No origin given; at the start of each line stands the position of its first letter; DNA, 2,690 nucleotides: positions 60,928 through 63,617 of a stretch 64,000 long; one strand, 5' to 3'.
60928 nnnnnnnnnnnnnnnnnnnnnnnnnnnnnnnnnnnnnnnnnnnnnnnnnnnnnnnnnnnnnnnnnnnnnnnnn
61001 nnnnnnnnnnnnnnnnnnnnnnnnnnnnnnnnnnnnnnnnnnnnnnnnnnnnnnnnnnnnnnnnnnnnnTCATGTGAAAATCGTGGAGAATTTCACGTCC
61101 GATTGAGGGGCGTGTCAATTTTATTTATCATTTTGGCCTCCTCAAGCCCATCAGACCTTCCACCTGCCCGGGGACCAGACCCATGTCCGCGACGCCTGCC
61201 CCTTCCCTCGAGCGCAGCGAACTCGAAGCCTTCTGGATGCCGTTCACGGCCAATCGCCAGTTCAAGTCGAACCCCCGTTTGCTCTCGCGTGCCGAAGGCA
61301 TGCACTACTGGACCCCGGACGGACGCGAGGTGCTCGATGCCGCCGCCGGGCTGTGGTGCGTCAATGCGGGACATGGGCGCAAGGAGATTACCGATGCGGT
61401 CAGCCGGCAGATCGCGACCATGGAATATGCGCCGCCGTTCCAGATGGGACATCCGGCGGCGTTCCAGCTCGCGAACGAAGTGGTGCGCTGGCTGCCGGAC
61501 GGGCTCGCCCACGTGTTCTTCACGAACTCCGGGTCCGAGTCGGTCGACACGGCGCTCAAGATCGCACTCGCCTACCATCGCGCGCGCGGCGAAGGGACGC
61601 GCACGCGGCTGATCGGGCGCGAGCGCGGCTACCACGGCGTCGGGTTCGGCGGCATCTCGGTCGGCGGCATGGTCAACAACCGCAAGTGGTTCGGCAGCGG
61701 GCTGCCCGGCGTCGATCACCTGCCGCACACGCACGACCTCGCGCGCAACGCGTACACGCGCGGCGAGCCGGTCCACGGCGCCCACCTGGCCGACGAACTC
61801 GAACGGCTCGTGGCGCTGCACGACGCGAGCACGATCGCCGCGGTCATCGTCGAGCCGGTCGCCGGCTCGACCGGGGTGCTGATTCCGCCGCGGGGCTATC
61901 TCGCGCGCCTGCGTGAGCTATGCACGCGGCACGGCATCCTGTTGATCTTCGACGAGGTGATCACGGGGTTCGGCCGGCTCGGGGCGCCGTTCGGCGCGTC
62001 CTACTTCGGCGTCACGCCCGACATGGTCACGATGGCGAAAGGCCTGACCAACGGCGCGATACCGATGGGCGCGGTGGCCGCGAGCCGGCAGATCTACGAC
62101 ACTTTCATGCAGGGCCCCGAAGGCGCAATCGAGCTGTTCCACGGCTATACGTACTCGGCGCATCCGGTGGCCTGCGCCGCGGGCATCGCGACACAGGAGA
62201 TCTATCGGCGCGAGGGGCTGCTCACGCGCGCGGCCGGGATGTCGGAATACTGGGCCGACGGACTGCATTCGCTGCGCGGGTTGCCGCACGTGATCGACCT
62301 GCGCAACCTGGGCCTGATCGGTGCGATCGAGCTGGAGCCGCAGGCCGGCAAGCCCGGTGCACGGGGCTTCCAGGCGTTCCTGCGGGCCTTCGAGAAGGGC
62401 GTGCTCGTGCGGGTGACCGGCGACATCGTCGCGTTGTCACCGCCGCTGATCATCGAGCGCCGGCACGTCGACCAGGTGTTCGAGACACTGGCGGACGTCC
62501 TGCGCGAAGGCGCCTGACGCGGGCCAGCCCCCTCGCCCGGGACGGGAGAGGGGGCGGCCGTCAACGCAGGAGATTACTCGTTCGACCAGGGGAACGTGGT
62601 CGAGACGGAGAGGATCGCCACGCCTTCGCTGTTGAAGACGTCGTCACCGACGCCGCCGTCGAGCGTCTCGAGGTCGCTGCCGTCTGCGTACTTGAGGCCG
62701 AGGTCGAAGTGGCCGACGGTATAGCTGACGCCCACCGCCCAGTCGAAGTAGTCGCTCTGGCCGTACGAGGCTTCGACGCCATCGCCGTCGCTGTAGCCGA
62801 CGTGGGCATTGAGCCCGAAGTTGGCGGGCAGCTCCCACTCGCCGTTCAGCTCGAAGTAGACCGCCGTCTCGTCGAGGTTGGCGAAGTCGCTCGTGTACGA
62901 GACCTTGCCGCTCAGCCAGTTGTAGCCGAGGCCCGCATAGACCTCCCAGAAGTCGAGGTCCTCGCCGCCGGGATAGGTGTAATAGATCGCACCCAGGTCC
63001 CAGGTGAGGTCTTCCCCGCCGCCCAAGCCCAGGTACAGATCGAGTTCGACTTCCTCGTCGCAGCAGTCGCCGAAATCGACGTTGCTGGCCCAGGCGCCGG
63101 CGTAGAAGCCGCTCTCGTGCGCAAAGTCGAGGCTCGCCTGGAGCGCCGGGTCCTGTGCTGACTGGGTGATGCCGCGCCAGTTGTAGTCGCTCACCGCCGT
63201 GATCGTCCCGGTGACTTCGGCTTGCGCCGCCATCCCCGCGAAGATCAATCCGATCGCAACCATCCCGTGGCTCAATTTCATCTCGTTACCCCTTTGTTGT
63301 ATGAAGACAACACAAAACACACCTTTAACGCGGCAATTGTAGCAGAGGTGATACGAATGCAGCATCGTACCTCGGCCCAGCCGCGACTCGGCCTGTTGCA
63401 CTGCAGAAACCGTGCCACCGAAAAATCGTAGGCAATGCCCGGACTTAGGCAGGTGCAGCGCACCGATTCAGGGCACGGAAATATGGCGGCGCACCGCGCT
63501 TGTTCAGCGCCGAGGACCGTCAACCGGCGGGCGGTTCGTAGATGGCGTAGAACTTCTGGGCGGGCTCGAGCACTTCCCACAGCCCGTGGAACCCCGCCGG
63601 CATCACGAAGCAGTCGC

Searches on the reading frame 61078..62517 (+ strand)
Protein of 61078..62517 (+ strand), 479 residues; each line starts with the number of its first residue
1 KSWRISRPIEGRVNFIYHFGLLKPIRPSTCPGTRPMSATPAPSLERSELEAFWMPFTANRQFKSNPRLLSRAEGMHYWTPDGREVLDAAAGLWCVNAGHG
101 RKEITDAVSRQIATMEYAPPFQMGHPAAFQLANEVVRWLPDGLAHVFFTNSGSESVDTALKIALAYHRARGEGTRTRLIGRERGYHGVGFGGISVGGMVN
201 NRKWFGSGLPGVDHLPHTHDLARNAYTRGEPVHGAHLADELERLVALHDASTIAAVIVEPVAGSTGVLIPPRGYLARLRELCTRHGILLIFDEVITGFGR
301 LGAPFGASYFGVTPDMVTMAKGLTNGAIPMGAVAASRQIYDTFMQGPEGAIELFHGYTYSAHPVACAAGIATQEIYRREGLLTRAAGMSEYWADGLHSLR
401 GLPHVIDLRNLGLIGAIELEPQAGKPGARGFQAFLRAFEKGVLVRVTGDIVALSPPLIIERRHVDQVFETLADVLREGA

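Call 98: search_protein_families(library=pfam, proteins=[window:61078-62517:+], max_evalue=0.001)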
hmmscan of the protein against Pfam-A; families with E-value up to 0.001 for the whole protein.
window:61078-62517:+ (479 aa): 1 family
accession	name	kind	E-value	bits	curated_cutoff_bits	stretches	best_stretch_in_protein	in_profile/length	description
PF00202.27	Aminotran_3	-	2.6e-88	296.9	30.5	1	65-475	9-403/403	Aminotransferase class-III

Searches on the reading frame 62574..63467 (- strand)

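Call 98: search_protein_families(library=pfam, proteins=[window:62574-63467:-], max_evalue=0.001)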
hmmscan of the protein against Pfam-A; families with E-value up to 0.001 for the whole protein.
window:62574-63467:- (297 aa): 1 family
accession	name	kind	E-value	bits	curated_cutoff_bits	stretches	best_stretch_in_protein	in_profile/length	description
PF09694.16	Gcw_chp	-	2.4e-36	126.3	24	1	78-269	3-207/230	Bacterial protein of unknown function (Gcw_chp)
